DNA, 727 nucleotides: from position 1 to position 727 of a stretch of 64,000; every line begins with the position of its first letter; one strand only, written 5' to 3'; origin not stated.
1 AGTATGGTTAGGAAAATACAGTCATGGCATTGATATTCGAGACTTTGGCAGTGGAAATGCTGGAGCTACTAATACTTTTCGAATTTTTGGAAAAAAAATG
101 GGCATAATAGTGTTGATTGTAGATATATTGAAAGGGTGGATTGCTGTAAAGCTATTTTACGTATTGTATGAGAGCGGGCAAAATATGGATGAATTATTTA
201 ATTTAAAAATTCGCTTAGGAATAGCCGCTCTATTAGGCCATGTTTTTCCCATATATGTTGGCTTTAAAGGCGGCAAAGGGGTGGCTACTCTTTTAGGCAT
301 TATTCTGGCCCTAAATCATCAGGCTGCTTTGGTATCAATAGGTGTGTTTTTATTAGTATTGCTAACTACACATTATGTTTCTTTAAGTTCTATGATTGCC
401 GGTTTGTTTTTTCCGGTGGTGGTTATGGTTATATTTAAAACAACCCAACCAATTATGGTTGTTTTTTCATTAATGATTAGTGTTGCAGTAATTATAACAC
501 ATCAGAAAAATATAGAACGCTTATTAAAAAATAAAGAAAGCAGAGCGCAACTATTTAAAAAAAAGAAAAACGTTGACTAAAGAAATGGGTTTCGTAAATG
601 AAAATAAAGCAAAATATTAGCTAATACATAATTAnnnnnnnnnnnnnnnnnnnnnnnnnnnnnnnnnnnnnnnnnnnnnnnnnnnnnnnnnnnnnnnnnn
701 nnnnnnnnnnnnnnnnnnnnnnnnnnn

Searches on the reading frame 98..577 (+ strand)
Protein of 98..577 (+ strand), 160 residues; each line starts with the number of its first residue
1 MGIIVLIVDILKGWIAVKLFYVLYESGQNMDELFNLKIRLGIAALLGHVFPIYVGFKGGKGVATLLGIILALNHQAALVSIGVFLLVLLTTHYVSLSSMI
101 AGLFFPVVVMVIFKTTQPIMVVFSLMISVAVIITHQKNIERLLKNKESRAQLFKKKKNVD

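Call 8: search_protein_families(library=pfam, proteins=[window:98-577:+], max_evalue=0.00001)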
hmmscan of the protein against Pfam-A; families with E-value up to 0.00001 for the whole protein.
window:98-577:+ (160 aa): 1 family
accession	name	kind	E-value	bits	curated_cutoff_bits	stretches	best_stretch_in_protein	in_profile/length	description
PF02660.20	G3P_acyltransf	-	3.4e-33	115.5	24.1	1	1-142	44-164/164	Glycerol-3-phosphate acyltransferase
